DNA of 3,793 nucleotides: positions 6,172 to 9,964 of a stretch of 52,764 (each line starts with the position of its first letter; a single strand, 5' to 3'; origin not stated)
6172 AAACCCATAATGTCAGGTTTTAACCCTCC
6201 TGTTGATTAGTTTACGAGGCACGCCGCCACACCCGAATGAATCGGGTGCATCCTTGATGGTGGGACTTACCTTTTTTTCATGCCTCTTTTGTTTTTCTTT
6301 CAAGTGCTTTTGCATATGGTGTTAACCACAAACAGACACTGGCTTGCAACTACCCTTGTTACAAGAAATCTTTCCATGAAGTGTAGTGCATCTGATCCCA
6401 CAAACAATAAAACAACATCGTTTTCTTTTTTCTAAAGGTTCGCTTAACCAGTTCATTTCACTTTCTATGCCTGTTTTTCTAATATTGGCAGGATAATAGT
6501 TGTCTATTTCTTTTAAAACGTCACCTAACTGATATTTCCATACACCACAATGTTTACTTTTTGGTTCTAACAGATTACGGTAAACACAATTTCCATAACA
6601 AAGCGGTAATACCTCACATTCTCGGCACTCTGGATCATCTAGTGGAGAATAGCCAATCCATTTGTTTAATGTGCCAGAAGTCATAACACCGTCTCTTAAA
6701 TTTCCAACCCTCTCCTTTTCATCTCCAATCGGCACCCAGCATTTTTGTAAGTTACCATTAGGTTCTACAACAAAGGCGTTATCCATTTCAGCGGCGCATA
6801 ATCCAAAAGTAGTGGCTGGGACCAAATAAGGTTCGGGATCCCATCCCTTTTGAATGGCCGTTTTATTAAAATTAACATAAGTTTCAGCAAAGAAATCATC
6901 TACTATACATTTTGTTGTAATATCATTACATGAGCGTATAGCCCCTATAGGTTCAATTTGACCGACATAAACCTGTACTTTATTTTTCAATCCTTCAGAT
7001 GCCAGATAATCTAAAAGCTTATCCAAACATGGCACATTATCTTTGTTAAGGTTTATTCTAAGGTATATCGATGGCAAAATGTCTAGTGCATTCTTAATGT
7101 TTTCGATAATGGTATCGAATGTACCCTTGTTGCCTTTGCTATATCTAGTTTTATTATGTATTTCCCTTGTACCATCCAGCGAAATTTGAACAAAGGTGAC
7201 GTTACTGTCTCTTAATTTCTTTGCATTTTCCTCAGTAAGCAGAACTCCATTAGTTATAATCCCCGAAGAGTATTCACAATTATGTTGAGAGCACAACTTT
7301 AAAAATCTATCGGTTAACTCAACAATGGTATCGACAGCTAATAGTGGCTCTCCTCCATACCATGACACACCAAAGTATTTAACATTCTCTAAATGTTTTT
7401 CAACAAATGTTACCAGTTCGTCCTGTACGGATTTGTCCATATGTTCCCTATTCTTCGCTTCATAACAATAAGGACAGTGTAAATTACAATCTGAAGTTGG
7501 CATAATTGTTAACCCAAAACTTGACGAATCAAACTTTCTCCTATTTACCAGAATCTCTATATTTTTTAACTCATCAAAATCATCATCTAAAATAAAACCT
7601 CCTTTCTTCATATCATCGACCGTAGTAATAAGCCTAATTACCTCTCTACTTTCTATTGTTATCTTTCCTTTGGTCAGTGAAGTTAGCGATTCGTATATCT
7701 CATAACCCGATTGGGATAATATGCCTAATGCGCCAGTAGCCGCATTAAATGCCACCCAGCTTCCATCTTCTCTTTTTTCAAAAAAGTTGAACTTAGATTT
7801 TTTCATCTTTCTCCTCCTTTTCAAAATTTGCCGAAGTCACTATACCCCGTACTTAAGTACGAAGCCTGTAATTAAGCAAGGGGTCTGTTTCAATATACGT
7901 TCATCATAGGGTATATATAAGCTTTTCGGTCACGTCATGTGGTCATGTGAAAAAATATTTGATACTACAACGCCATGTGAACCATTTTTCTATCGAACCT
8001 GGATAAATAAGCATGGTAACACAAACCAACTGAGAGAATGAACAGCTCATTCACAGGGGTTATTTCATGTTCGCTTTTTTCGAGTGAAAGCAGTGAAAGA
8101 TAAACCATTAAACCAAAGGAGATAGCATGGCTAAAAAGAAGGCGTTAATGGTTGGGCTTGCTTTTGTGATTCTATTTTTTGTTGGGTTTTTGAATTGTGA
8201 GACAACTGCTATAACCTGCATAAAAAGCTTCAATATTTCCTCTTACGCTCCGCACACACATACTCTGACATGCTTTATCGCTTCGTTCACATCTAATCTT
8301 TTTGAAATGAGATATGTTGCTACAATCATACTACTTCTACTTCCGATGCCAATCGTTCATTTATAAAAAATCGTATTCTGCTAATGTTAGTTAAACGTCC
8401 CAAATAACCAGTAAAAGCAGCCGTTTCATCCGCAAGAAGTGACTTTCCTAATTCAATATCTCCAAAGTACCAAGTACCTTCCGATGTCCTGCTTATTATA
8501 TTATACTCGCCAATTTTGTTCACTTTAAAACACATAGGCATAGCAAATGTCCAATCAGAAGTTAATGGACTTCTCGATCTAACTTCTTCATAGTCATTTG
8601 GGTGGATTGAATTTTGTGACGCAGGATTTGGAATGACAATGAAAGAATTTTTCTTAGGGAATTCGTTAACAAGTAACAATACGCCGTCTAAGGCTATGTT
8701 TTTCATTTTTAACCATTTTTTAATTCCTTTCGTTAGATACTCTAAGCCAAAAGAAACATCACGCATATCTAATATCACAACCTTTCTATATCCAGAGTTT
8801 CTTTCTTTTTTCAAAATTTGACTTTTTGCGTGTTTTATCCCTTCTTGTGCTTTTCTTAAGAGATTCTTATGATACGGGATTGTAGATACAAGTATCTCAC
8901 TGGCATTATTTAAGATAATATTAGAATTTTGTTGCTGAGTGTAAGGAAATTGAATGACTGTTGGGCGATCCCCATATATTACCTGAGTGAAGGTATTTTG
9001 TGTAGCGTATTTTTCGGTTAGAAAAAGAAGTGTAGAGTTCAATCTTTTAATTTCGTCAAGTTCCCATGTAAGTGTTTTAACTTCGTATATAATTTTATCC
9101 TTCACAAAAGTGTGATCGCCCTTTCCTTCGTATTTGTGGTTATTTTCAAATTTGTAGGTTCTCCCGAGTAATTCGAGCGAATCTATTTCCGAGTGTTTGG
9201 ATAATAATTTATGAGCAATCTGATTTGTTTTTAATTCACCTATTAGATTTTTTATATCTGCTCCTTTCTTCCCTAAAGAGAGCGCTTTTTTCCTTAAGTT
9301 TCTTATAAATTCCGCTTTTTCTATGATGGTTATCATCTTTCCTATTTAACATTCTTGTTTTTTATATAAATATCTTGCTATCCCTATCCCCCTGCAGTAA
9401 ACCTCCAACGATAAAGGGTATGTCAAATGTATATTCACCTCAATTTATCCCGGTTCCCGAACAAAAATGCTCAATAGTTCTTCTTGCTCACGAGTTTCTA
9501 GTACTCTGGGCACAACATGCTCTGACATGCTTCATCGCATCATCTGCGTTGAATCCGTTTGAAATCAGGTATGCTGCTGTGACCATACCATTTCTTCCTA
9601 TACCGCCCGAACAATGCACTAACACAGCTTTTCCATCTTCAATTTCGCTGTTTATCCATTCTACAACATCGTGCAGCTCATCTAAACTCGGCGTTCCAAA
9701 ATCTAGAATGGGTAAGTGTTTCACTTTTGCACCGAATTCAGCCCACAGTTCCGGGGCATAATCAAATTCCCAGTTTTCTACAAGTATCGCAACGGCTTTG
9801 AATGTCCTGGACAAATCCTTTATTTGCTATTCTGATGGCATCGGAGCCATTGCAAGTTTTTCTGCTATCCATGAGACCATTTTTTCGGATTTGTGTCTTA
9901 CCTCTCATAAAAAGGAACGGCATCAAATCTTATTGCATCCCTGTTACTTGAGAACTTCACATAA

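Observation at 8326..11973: HerA/FtsK-type ATPase with a novel N-terminal region + tyrosine phosphatase + unknown 336-aa protein: candidate undescribed defence cassette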

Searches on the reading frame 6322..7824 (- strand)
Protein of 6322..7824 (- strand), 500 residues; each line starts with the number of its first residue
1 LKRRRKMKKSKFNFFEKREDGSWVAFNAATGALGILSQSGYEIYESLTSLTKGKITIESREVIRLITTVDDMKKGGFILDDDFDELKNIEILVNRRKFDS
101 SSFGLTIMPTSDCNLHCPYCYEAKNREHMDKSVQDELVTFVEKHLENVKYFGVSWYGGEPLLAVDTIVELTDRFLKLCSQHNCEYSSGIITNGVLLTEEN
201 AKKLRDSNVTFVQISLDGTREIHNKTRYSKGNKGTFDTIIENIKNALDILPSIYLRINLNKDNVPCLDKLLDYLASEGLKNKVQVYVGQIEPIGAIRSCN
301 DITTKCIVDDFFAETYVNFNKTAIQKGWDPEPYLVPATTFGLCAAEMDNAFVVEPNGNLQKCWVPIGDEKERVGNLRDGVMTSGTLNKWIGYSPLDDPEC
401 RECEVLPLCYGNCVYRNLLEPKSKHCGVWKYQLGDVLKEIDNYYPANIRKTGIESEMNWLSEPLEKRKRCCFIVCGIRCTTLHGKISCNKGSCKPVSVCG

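Call 3: search_protein_families(library=pfam, proteins=[window:6322-7824:-], max_evalue=0.01)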
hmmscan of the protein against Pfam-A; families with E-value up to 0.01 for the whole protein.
window:6322-7824:- (500 aa): 2 families
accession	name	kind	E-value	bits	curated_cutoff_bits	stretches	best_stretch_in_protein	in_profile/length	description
PF04055.27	Radical_SAM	-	7.1e-20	72.3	29.5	1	108-272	2-164/166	Radical SAM superfamily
PF13353.11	Fer4_12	-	9.2e-11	42.6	22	1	110-222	12-119/137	4Fe-4S single cluster domain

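Call 57: search_protein_families(library=ncbifam, proteins=[window:6322-7824:-], max_evalue=0.01)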
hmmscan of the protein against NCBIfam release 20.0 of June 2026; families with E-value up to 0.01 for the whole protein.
window:6322-7824:- (500 aa): 73 families (the best 25 are shown)
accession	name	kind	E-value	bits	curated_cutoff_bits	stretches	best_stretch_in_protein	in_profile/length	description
TIGR04334.1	rSAM_Clo7bot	equivalog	2.1e-94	316.6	600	1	8-439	1-431/440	radical SAM/SPASM domain Clo7bot peptide maturase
TIGR04463.1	rSAM_vs_C_rich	equivalog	7.1e-87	291.9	525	1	12-422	1-403/438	TIGR04463 family radical SAM/SPASM RiPP maturase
NF038107.1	rSAM_NF038107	equivalog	2.8e-73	247.2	600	1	7-448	1-435/444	Cys-every-fifth radical SAM/SPASM peptide maturase CefB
TIGR04280.1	geopep_mat_rSAM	hypoth_equivalog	9.8e-61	206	400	1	71-421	52-400/428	geopeptide radical SAM maturase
NF052473.1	rSAM_FlmE_OhkG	exception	5e-60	203.6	500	1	8-439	2-453/481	FlmE/OhkG family radical SAM/SPASM peptide maturase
NF047865.1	rSAM_PapB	equivalog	5e-40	137.7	340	1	104-419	4-322/330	PapB family radical SAM/SPASM ranthipeptide maturase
TIGR04068.1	rSAM_ocin_clost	equivalog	2.6e-32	112.3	500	1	42-261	27-247/462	Cys-rich peptide radical SAM maturase CcpM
TIGR04136.1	rSAM_FibroRumin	equivalog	2.8e-26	92.4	400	1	110-415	98-420/458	FibroRumin system radical SAM peptide maturase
NF041298.1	rSAM_mat_DynA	equivalog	3.4e-26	92.1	450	1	107-283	5-183/356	dynobactin maturation radical SAM/SPASM protein DynA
TIGR03974.1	rSAM_six_Cys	equivalog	2.4e-25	89.3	425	1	55-415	52-418/451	thioether cross-link-forming SCIFF peptide maturase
TIGR04064.1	rSAM_nif11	equivalog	7.4e-25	87.6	518.7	1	99-259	74-237/459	nif11-like peptide radical SAM maturase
TIGR03942.1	sulfatase_rSAM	equivalog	1.4e-24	86.9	349.45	2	110-244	8-146/363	anaerobic sulfatase maturase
TIGR04054.1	rSAM_NirJ1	equivalog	6.3e-23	81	650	1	110-280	43-203/387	putative heme d1 biosynthesis radical SAM protein NirJ1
NF040492.1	not_ScfB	exception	6.1e-22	78.1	855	1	110-279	102-277/450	ScfB-related radical SAM/SPASM orphan maturase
TIGR03906.1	quino_hemo_SAM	equivalog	4.4e-21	75.1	453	1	104-247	97-242/467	quinohemoprotein amine dehydrogenase maturation protein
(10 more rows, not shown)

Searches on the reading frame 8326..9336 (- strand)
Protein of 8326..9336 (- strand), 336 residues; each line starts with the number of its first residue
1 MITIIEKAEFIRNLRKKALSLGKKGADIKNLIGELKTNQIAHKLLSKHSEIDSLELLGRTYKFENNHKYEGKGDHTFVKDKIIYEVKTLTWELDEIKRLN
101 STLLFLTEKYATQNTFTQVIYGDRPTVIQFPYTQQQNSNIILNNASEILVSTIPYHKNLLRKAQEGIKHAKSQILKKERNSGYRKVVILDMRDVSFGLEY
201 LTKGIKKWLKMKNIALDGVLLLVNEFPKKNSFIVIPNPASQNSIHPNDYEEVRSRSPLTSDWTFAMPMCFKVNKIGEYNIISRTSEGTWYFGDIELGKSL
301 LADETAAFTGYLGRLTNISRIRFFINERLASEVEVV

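Call 3: search_protein_families(library=pfam, proteins=[window:8326-9336:-], max_evalue=0.01)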
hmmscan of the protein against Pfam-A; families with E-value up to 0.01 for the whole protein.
window:8326-9336:- (336 aa): 0 families

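Call 4: search_protein_families(library=padloc, proteins=[window:8326-9336:-], max_evalue=0.01)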
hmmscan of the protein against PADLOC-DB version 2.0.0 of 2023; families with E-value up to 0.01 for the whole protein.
window:8326-9336:- (336 aa): 0 families

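Call 17: find_homologous_proteins(query=window:8326-9336:-, max_evalue=0.001)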
Query window:8326-9336:- (336 aa): 6 proteins with E <= 0.001 among 1834 candidates.
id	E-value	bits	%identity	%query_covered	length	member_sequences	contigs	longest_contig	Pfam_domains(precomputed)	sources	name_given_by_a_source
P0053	6.6e-219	743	100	100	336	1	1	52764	-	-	-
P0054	6.3e-181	619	84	99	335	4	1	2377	-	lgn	-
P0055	8.6e-178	608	83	99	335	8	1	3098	-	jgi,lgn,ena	-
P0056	1.4e-171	588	82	99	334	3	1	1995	-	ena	-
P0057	3.9e-167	573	80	99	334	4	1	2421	-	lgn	-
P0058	5.2e-167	573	79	99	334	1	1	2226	-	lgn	-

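Call 18: find_encoding_contigs(protein=P0055, flank=4000, max_places=8)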
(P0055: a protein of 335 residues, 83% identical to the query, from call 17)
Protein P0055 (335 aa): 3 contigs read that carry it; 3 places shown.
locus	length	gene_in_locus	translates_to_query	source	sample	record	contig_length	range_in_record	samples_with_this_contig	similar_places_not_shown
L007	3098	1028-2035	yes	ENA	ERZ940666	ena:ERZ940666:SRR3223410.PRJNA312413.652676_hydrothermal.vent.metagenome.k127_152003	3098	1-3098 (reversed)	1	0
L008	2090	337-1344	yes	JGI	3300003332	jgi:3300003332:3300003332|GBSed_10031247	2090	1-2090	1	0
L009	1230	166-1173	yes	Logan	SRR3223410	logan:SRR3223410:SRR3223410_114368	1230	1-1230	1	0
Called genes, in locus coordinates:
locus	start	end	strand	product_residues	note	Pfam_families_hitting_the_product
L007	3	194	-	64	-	?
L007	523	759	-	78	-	PF02697:VAPB_antitox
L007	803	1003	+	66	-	-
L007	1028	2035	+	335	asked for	-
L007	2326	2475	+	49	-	-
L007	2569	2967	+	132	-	-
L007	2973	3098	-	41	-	?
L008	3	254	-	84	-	?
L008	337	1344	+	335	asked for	-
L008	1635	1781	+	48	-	-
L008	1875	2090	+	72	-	?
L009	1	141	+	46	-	?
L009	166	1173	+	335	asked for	-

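Call 47: predict_structure(alignment_id=A3)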
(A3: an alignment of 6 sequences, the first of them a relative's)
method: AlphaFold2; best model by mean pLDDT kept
length: 336 residues; sequences in the alignment: 6
mean_pLDDT: 41.8   pTM: 0.30
mean pLDDT of the five models: 41.8, 37.6, 37.5, 37.0, 34.7
residues with pLDDT >= 90: 0; 70-90: 4; 50-70: 62; < 50: 270
segments of 3 or more residues with pLDDT < 50: 1-9, 11-37, 40-163, 178-184, 194-197, 225-230, 244-336
pLDDT, mean of each block of 10 residues (from residue 1): 44 45 41 46 45 43 37 39 45 44 39 29 25 24 21 28 54 54 52 53 65 65 47 59 47 35 27 29 40 45 35 38 40 43
secondary structure, 60 per line:
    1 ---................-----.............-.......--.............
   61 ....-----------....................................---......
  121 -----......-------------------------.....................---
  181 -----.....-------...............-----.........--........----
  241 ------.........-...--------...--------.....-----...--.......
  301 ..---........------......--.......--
elements in order: H4-19 H25-37 H39-45 H48-64 H76-111 E115-120 E126-131 H157-177 E186-190 H198-212 E218-226 E229-236 H247-255 E268-270 E279-283 E289-291 H294-302 H306-313 E320-325 E328-334

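Call 51: search_protein_representatives(alignment_id=A3)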
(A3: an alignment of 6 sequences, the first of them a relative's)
Query: 6 sequences, 335 profile positions. Proteins with E-value up to 0.001 (for the whole library): 11; up to 1e-10: 9; up to 1e-30: 5. The best 11 are listed.
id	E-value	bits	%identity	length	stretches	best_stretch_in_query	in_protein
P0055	1.1e-215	731.6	-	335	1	1-335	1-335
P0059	6.0e-61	222.9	-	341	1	11-328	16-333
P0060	2.1e-55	204.7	-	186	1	149-335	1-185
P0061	9.6e-53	196.0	-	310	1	21-323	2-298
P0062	1.4e-37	146.1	-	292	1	14-266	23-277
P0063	2.7e-20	89.3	-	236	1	113-322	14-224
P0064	1.1e-18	84.0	-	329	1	48-321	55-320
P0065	9.1e-18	81.0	-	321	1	42-227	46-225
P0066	1.2e-12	64.2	-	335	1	12-328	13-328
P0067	1.6e-08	50.6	-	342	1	9-328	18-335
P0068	7.8e-08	48.3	-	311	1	47-269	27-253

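Call 54: search_solved_structures(query=A5, max_evalue=10)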
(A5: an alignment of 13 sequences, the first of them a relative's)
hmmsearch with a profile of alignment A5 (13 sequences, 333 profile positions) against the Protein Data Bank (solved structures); distinct sequences matched with E-value up to 10: 6.
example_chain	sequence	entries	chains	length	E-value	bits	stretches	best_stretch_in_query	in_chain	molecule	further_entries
5cwb_A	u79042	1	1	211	0.00066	21.6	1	7-44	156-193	Designed helical repeat protein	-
2yzq_A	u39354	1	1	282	0.1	14.4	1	166-215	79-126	Putative uncharacterized protein PH1780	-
6z0m_B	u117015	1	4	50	0.21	13.4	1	14-57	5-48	Cys-Ncap strand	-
6z0l_B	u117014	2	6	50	0.28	13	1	14-57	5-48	Cys-N2 Strand | 'Cys-N2-SO3-' Strand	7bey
7otj_A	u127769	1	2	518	0.32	12.8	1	160-217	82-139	ATP-dependent DNA helicase PIF1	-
1g6u_A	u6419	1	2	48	2.5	9.8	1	14-57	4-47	DOMAIN SWAPPED DIMER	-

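Call 57: search_protein_families(library=ncbifam, proteins=[window:8326-9336:-], max_evalue=0.01)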
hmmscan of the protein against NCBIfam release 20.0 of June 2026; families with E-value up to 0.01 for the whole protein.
window:8326-9336:- (336 aa): 0 families

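Call 59: find_encoding_contigs(protein=P0058, flank=3000, max_places=4)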
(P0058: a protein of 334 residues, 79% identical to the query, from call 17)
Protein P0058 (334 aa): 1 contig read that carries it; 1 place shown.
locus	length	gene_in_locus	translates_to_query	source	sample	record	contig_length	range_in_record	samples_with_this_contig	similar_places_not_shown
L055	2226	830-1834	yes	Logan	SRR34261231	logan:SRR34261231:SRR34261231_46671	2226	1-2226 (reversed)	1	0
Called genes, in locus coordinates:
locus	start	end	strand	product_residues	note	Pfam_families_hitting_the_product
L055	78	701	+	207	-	-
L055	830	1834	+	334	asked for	-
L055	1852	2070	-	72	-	-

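Call 60: find_encoding_contigs(protein=P0057, flank=3000, max_places=4)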
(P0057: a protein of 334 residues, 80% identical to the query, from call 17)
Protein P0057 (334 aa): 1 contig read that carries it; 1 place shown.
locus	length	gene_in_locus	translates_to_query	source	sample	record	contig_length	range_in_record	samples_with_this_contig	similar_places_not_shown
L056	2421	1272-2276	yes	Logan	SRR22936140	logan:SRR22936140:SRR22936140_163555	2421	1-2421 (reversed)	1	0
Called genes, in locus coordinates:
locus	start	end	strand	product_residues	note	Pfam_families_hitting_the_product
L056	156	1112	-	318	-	PF04471:Mrr_cat (faint)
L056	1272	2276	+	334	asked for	-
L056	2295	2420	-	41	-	?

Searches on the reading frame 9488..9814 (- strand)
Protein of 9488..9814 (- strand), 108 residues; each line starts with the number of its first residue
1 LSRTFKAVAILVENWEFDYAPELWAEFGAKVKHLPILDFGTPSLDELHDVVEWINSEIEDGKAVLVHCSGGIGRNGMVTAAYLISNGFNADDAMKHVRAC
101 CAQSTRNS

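Call 3: search_protein_families(library=pfam, proteins=[window:9488-9814:-], max_evalue=0.01)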
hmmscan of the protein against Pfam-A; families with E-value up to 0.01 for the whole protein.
window:9488-9814:- (108 aa): 8 families
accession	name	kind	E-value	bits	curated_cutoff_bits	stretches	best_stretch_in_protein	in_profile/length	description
PF22785.1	Tc-R-P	-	2.6e-16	60.5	27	1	6-87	25-105/106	Polymorphic toxin system, DSP-PTPase phosphatase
PF22784.1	PTP-SAK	-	2.2e-12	47.7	27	1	28-94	54-120/153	Swiss Army Knife protein, DSP-PTPase phosphatase domain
PF00782.25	DSPc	-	2.2e-12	47.4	33.5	1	31-99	42-112/133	Dual specificity phosphatase, catalytic domain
PF05706.17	CDKN3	-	8.7e-08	32.5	20.7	1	22-84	94-156/168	Cyclin-dependent kinase inhibitor 3 (CDKN3)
PF22741.1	PTP-NADK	-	7.5e-07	29.1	27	1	29-104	77-152/163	DSP-PTPase phosphatase fused to NAD+ Kinase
PF00102.32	Y_phosphatase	-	0.0001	22.5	20.9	1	39-99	145-207/234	Protein-tyrosine phosphatase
PF14566.11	PTPlike_phytase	-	0.0018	18.8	27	1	33-81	106-153/158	Inositol hexakisphosphate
PF13350.11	Y_phosphatase3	-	0.0021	18.5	22.2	1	46-94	117-161/240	Tyrosine phosphatase family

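Call 4: search_protein_families(library=padloc, proteins=[window:9488-9814:-], max_evalue=0.01)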
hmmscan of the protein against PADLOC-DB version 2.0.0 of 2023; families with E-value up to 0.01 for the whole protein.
window:9488-9814:- (108 aa): 0 families
